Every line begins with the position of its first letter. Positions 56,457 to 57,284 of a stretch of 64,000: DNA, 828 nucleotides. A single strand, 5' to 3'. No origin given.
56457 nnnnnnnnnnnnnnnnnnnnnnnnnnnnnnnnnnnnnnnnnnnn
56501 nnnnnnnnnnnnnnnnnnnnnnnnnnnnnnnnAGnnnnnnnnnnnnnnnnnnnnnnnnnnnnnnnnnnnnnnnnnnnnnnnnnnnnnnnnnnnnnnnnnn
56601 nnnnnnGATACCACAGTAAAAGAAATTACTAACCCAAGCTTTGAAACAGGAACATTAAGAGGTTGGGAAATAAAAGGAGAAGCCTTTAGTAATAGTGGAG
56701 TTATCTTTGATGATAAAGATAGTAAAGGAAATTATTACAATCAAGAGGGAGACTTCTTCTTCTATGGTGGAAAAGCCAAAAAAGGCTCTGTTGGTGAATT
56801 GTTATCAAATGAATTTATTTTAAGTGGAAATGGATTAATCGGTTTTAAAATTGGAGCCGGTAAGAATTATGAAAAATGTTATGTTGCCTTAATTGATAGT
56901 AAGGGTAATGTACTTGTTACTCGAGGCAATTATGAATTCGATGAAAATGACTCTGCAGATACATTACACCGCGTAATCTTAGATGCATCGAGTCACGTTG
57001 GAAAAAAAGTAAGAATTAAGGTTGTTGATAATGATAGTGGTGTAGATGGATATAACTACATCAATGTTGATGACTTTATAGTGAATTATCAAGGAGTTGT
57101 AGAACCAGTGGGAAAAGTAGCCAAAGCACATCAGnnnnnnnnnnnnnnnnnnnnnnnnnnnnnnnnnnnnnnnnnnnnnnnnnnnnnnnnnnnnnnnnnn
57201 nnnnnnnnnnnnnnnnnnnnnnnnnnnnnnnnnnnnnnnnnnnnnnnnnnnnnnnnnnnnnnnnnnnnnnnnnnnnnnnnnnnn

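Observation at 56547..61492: A CBM-like module found N-terminal to the canonical GH32 also forms a standalone four-repeat lipoprotein, a candidate Gram-positive surface fructan-binding protein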

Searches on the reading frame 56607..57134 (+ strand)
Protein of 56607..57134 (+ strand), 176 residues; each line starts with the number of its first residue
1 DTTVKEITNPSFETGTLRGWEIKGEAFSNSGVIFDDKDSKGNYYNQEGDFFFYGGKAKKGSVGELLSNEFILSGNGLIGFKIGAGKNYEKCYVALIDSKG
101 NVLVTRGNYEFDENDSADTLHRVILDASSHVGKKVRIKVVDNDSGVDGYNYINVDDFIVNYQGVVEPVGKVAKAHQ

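Call 34: find_homologous_proteins(query=window:56607-57134:+, max_evalue=0.001)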
Query window:56607-57134:+ (176 aa): 2 proteins with E <= 0.001 among 97 candidates.
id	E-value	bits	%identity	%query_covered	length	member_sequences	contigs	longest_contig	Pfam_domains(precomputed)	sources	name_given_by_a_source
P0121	1.2e-57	213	59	100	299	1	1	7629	PF00251.27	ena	-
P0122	6.1e-22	96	57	53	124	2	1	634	-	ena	-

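Call 40: search_solved_structures(query=A2, max_evalue=10, show_alignments=3)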
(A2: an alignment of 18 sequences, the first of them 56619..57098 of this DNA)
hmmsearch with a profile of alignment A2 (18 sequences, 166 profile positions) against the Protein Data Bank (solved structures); distinct sequences matched with E-value up to 10: 4.
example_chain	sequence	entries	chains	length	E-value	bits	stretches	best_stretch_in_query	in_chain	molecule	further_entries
8xmz_A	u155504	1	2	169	0.012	18.6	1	2-25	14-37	T9SS C-terminal target domain-containing protein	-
2xom_A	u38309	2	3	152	0.038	17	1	3-48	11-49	ARABINOGALACTAN ENDO-1,4-BETA-GALACTOSIDASE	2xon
2cdu_A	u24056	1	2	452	0.31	14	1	48-115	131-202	NADPH OXIDASE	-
9fli_A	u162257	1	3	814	0.72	12.8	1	2-53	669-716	Arabinogalactan endo-beta-1,4-galactanase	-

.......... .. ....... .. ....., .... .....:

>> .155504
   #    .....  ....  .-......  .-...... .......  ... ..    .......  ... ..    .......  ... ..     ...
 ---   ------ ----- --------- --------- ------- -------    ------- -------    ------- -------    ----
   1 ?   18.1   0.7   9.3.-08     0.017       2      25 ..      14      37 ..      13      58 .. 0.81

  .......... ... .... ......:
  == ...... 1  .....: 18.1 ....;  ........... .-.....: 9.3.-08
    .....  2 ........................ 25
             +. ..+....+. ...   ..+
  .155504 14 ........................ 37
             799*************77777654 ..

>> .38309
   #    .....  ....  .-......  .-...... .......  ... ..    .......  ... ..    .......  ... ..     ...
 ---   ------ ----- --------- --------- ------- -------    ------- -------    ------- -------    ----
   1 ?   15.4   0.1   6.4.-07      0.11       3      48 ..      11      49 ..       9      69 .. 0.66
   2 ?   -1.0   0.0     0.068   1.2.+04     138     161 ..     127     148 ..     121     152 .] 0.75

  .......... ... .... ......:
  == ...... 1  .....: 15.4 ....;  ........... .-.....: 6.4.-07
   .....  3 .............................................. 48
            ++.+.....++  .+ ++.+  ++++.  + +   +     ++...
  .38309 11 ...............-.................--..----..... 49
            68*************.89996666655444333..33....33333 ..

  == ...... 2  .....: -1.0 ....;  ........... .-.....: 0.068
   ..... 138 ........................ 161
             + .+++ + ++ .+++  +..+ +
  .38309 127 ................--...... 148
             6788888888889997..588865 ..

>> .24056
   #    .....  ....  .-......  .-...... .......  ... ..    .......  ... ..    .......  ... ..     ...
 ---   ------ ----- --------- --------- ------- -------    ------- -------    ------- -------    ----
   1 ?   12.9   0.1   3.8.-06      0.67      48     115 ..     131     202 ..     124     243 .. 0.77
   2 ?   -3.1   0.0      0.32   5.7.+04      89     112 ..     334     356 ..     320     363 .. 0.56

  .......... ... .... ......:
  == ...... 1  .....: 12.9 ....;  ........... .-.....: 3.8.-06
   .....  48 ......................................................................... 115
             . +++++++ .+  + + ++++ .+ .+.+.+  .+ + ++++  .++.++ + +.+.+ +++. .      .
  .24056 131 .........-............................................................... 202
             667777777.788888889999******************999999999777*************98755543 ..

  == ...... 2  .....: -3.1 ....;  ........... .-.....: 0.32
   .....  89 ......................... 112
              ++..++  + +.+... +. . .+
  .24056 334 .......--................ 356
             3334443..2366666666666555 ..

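Call 46: predict_structure(alignment_id=A2)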
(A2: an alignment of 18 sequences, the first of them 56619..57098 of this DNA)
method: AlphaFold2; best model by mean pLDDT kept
length: 160 residues; sequences in the alignment: 18
mean_pLDDT: 91.1   pTM: 0.88
mean pLDDT of the five models: 91.1, 90.6, 90.3, 88.6, 85.1
residues with pLDDT >= 90: 126; 70-90: 26; 50-70: 2; < 50: 6
segments of 3 or more residues with pLDDT < 50: 1-6
pLDDT, mean of each block of 10 residues (from residue 1): 58 91 94 94 94 91 93 95 96 98 93 92 97 97 90 84
secondary structure, 60 per line:
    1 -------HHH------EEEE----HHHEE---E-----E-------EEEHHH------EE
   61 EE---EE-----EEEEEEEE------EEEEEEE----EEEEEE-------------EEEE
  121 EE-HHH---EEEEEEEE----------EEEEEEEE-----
elements in order: E17-20 E47-49 E59-62 E73-80 E87-93 E98-103 E117-122 E130-137 E148-155

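Call 51: search_protein_representatives(alignment_id=A2)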
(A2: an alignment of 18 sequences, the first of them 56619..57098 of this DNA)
Query: 18 sequences, 166 profile positions. Proteins with E-value up to 0.001 (for the whole library): 2412; up to 1e-10: 973; up to 1e-30: 310. The best 150 are listed.
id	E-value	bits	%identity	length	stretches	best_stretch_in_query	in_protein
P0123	3.1e-270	902.1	-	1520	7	2-165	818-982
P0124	1.4e-252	844.7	-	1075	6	2-165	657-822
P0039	4.1e-252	843.1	-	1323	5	2-165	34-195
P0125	2.1e-222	746.5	-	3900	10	2-164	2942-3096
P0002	1.2e-208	701.7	-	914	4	3-164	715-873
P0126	7.8e-205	689.3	-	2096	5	1-165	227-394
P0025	6.2e-193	650.6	-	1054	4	2-164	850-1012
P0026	4.7e-191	644.5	-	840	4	2-165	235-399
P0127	1.2e-190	643.2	-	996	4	2-165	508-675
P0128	1.3e-186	630.1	-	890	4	2-165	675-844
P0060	4.5e-182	615.3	-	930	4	2-164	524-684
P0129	3.5e-181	612.4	-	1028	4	2-165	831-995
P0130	8.6e-174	588.4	-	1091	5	2-165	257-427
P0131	4.6e-167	566.5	-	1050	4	2-164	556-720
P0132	4.0e-163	553.6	-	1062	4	2-165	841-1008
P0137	1.1e-155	529.5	-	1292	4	2-165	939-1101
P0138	2.5e-153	521.8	-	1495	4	2-165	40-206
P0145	8.7e-142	484.2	-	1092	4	2-165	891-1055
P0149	5.1e-137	468.7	-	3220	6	2-165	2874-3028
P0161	4.3e-121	416.9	-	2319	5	2-165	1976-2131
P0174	8.9e-108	373.6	-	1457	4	2-164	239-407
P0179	2.0e-103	359.5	-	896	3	2-165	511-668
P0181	2.3e-103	359.3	-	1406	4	4-163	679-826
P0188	2.0e-96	336.7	-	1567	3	2-165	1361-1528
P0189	1.4e-94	330.7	-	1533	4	2-164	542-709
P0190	4.3e-93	325.9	-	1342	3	3-161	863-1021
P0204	1.6e-85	301.2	-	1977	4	2-165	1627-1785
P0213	4.0e-79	280.4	-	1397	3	2-162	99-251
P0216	8.6e-79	279.3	-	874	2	2-165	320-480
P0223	7.5e-77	273.0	-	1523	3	7-161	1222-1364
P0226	2.8e-75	267.9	-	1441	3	2-165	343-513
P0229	4.3e-74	264.0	-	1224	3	2-165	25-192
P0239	1.5e-71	255.8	-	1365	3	4-165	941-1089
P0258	2.1e-63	229.3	-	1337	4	2-164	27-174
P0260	2.4e-63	229.1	-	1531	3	2-165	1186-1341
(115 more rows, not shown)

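Call 58: list_cluster_members(proteins=[P0138, P0258, P0190, P0213, P0181, P0223, P0226, P0229, P0239, P0126])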
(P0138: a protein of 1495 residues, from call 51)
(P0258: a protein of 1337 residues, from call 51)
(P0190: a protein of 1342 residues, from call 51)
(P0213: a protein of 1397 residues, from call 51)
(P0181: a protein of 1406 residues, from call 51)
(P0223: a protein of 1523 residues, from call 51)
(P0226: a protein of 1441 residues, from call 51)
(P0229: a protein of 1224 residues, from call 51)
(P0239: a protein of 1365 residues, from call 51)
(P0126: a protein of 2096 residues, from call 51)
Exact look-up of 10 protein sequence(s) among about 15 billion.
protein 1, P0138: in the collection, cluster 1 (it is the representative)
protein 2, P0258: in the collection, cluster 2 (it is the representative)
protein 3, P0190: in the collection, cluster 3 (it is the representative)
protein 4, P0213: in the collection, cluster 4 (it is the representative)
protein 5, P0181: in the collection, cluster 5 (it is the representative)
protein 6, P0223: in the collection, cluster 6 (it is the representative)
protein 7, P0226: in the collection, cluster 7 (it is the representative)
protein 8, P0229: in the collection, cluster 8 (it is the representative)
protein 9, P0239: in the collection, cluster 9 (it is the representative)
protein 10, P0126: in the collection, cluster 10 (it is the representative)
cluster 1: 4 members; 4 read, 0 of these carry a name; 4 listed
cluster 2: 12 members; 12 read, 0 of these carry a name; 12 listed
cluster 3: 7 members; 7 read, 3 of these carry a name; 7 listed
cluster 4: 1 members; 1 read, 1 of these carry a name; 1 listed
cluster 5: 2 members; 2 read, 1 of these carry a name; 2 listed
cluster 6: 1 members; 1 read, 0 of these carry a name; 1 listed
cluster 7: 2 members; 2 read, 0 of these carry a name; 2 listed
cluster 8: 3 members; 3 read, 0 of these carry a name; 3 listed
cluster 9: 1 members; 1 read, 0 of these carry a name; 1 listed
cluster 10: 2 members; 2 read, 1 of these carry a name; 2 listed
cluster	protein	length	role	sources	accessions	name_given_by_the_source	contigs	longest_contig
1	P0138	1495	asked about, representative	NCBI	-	-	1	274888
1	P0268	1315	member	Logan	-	-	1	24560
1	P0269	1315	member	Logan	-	-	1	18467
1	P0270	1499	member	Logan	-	-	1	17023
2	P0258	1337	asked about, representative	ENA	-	-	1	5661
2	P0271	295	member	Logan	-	-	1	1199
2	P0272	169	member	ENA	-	-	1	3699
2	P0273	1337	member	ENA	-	-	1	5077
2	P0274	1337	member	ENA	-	-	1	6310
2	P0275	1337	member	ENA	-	-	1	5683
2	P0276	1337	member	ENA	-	-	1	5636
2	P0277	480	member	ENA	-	-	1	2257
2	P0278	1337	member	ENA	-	-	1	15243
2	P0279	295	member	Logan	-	-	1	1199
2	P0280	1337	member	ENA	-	-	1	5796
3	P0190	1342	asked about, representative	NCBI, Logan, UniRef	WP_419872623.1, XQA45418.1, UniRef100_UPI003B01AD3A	GH32 C-terminal domain-containing protein [Candidatus Pristimantibacillus sp. PTI5] | GH32 C-terminal domain-containing protein n=1 Tax=Candidatus Pristimantibacillus sp. PTI5 ...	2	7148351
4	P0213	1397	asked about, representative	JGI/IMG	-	sucrose-6-phosphate hydrolase SacC (GH32 family)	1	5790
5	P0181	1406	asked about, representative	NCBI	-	-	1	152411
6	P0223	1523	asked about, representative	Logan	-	-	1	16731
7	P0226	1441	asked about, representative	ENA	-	-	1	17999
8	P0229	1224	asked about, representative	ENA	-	-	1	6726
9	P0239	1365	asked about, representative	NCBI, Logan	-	-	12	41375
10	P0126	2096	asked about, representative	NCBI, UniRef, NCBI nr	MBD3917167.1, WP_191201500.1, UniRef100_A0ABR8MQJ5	S-layer homology domain-containing protein [Paenibacillus sp. PR3] | beta-fructofuranosidase n=1 Tax=Paenibacillus terricola TaxID=2763503 ... | S-layer homology domain-containing protein [Paenibacillus terricola]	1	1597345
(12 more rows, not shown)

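Call 59: find_homologous_proteins(query=P0138, max_evalue=1e-10)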
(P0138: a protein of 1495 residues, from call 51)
Query P0138 (1495 aa): 689 proteins with E <= 1e-10 among 8000 candidates; the best 120 are listed.
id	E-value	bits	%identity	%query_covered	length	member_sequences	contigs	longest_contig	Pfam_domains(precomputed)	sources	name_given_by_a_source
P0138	0.0e+0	3499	100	100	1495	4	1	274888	PF08244.20,PF00251.27,PF13385.14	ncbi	-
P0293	0.0e+0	2613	61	99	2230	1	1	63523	PF08244.20,PF00932.26,PF00251.27,PF13385.14,PF00395.26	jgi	-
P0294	0.0e+0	2589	61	98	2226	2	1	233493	PF08244.20,PF00251.27,PF13385.14,PF00395.26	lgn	-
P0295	0.0e+0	2559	60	97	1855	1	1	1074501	PF08244.20,PF00251.27,PF13385.14,PF03646.21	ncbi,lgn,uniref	ncbi:GH32 C-terminal domain-containing protein [Cohnella sp. GCM10027633]|uniref:GH32 C-terminal dom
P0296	0.0e+0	2556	60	97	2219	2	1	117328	PF08244.20,PF00251.27,PF13385.14,PF03646.21,PF00395.26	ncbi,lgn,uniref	ncbi:GH32 C-terminal domain-containing protein [Paenibacillus sp. 2TAB23]|uniref:S-layer homology do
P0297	0.0e+0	2541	60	97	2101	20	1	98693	PF08244.20,PF00251.27,PF13385.14,PF00395.26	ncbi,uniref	ncbi:GH32 C-terminal domain-containing protein [Paenibacillus phytohabitans]|uniref:GH32 C-terminal 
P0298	0.0e+0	2468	61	98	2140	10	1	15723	PF08244.20,PF00251.27,PF13385.14,PF00395.26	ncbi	ncbi:Levanase precursor [compost metagenome]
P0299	0.0e+0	2330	61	97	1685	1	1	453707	PF08244.20,PF00251.27,PF13385.14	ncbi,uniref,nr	ncbi:GH32 C-terminal domain-containing protein [Paenibacillus harenae]|uniref:beta-fructofuranosidas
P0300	0.0e+0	2271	60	98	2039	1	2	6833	PF08244.20,PF00251.27,PF13385.14,PF00395.26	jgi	jgi:sucrose-6-phosphate hydrolase SacC (GH32 family)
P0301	0.0e+0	2124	50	97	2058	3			PF16346.13,PF08244.20,PF00251.27,PF13385.14,PF00395.26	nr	nr:GH32 C-terminal domain-containing protein [Cohnella hashimotonis]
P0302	0.0e+0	2087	60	100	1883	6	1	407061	PF08244.20,PF00251.27,PF13385.14,PF00395.26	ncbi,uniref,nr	ncbi:hypothetical protein POTG_01587 [Paenibacillus sp. oral taxon 786 str. D14]|uniref:S-layer homo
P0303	0.0e+0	2080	61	99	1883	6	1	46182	PF08244.20,PF00251.27,PF13385.14,PF00395.26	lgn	-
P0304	0.0e+0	2080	61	99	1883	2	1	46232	PF08244.20,PF00251.27,PF13385.14,PF00395.26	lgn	-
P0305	0.0e+0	2076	61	97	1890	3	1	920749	PF08244.20,PF00251.27,PF13385.14,PF00395.26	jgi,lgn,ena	-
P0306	0.0e+0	2076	61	97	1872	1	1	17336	PF08244.20,PF00251.27,PF13385.14,PF00395.26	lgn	-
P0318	0.0e+0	2058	61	97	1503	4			PF08244.20,PF00251.27,PF13385.14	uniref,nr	uniref:beta-fructofuranosidase n=1 Tax=Niallia circulans TaxID=1397 RepID=O52973_NIACI|nr:cycloinulo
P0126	0.0e+0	1920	52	97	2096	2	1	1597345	PF08244.20,PF00354.25,PF00251.27,PF13385.14,PF00395.26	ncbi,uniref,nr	ncbi:S-layer homology domain-containing protein [Paenibacillus sp. PR3]|uniref:beta-fructofuranosida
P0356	0.0e+0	1793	61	85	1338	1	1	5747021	PF08244.20,PF00251.27,PF13385.14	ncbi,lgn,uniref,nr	ncbi:GH32 C-terminal domain-containing protein [Paenibacillus polymyxa]|uniref:GH32 C-terminal domai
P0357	0.0e+0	1778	61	85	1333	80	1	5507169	PF08244.20,PF00251.27,PF13385.14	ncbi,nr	ncbi:cycloinulo-oligosaccharide fructanotransferase [Paenibacillus polymyxa]|nr:cycloinulo-oligosacc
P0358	0.0e+0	1775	60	85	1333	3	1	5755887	PF08244.20,PF00251.27,PF13385.14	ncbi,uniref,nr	ncbi:GH32 C-terminal domain-containing protein [Paenibacillus polymyxa]|uniref:GH32 C-terminal domai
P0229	0.0e+0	1340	48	86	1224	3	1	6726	PF08244.20,PF00354.25,PF00251.27,PF13385.14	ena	-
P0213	0.0e+0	1088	44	81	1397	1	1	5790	PF08244.20,PF00251.27,PF24517.3,PF13385.14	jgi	jgi:sucrose-6-phosphate hydrolase SacC (GH32 family)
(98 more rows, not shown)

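Call 61: list_cluster_members(proteins=[P0357, P0358, P0318, P0356])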
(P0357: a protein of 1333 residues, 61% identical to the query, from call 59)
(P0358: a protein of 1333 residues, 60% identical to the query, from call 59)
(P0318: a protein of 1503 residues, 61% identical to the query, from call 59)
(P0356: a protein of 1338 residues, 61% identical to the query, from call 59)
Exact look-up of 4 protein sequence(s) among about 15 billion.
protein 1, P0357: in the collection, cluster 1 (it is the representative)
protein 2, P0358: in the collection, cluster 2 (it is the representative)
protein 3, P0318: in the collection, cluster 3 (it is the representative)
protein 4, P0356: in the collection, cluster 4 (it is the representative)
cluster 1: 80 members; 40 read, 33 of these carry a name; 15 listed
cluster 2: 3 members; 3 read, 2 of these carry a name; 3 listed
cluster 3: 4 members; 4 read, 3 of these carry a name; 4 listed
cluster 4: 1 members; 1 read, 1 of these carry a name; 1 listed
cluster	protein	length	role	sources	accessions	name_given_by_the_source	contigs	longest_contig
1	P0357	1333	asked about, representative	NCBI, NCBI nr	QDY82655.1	cycloinulo-oligosaccharide fructanotransferase [Paenibacillus polymyxa]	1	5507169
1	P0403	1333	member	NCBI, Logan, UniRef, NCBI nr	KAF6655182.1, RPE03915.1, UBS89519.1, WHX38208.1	GH32 C-terminal domain-containing protein [Paenibacillus polymyxa] | GH32 C-terminal domain-containing protein n=1 Tax=Paenibacillus TaxID=44249 ... | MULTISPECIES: GH32 C-terminal domain-containing protein [Paenibacillus]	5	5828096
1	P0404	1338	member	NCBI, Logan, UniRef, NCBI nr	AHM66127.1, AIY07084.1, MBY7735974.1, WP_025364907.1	cycloinulo-oligosaccharide fructanotransferase [Paenibacillus polymyxa] | GH32 C-terminal domain-containing protein n=1 Tax=Paenibacillus polymyxa TaxID=1406 ... | GH32 C-terminal domain-containing protein [Paenibacillus polymyxa]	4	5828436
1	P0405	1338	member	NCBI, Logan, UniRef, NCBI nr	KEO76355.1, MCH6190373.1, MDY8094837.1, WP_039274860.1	GH32 C-terminal domain-containing protein [Paenibacillus polymyxa] | GH32 C-terminal domain-containing protein n=1 Tax=Paenibacillus polymyxa TaxID=1406 ...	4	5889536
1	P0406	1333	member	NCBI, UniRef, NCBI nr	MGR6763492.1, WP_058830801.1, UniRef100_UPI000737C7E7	GH32 C-terminal domain-containing protein [Paenibacillus polymyxa] | GH32 C-terminal domain-containing protein n=1 Tax=Paenibacillus TaxID=44249 ...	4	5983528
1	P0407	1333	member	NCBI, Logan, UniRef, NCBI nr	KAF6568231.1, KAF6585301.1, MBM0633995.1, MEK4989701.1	GH32 C-terminal domain-containing protein [Paenibacillus polymyxa] | beta-fructofuranosidase n=1 Tax=Paenibacillus polymyxa TaxID=1406 RepID=A0A8I1IWM9_PAEPO | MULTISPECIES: GH32 C-terminal domain-containing protein [Paenibacillus]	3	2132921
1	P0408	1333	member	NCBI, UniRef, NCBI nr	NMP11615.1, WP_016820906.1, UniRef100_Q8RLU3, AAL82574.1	GH32 C-terminal domain-containing protein [Paenibacillus polymyxa] | beta-fructofuranosidase n=1 Tax=Paenibacillus polymyxa TaxID=1406 RepID=Q8RLU3_PAEPO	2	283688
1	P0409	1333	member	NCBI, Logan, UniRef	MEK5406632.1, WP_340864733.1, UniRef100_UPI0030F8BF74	GH32 C-terminal domain-containing protein [Paenibacillus sp. FSL W8-0439] | GH32 C-terminal domain-containing protein n=1 Tax=Paenibacillus sp. FSL W8-0439 ...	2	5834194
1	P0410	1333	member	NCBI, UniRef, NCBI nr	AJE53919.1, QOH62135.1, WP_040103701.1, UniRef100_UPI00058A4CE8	GH32 C-terminal domain-containing protein [Paenibacillus polymyxa] | GH32 C-terminal domain-containing protein n=1 Tax=Paenibacillus polymyxa TaxID=1406 ...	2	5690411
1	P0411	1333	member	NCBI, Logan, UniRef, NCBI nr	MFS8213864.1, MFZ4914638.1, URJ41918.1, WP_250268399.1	GH32 C-terminal domain-containing protein [Paenibacillus polymyxa] | GH32 C-terminal domain-containing protein n=1 Tax=Paenibacillus TaxID=44249 ...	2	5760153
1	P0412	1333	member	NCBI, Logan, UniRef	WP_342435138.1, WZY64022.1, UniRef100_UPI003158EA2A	GH32 C-terminal domain-containing protein [Paenibacillus sp. FSL H7-0442] | GH32 C-terminal domain-containing protein n=1 Tax=Paenibacillus sp. FSL H7-0442 ...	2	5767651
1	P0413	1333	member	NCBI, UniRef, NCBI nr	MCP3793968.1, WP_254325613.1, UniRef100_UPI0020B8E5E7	GH32 C-terminal domain-containing protein [Paenibacillus sp. CH40] | GH32 C-terminal domain-containing protein n=1 Tax=Paenibacillus sp. CH40 TaxID=2962045 ...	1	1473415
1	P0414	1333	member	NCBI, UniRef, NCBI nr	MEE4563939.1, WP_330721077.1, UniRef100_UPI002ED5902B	GH32 C-terminal domain-containing protein [Paenibacillus polymyxa] | GH32 C-terminal domain-containing protein n=1 Tax=Paenibacillus polymyxa TaxID=1406 ...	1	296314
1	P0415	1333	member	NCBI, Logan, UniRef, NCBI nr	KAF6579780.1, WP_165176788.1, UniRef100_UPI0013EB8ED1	GH32 C-terminal domain-containing protein [Paenibacillus sp. EKM212P] | GH32 C-terminal domain-containing protein n=1 Tax=Paenibacillus sp. EKM212P TaxID=1683680 ...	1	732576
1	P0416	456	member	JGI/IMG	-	hypothetical protein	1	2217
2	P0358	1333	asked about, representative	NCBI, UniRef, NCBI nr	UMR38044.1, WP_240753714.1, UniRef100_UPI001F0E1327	GH32 C-terminal domain-containing protein [Paenibacillus polymyxa] | GH32 C-terminal domain-containing protein n=1 Tax=Paenibacillus polymyxa TaxID=1406 ...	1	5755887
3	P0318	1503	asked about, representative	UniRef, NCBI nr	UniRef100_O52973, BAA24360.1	beta-fructofuranosidase n=1 Tax=Niallia circulans TaxID=1397 RepID=O52973_NIACI | cycloinulo-oligosaccharide fructanotransferase [Niallia circulans]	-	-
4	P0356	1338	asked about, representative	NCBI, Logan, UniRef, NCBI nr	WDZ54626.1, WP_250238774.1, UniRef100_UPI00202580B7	GH32 C-terminal domain-containing protein [Paenibacillus polymyxa] | GH32 C-terminal domain-containing protein n=1 Tax=Paenibacillus polymyxa TaxID=1406 ...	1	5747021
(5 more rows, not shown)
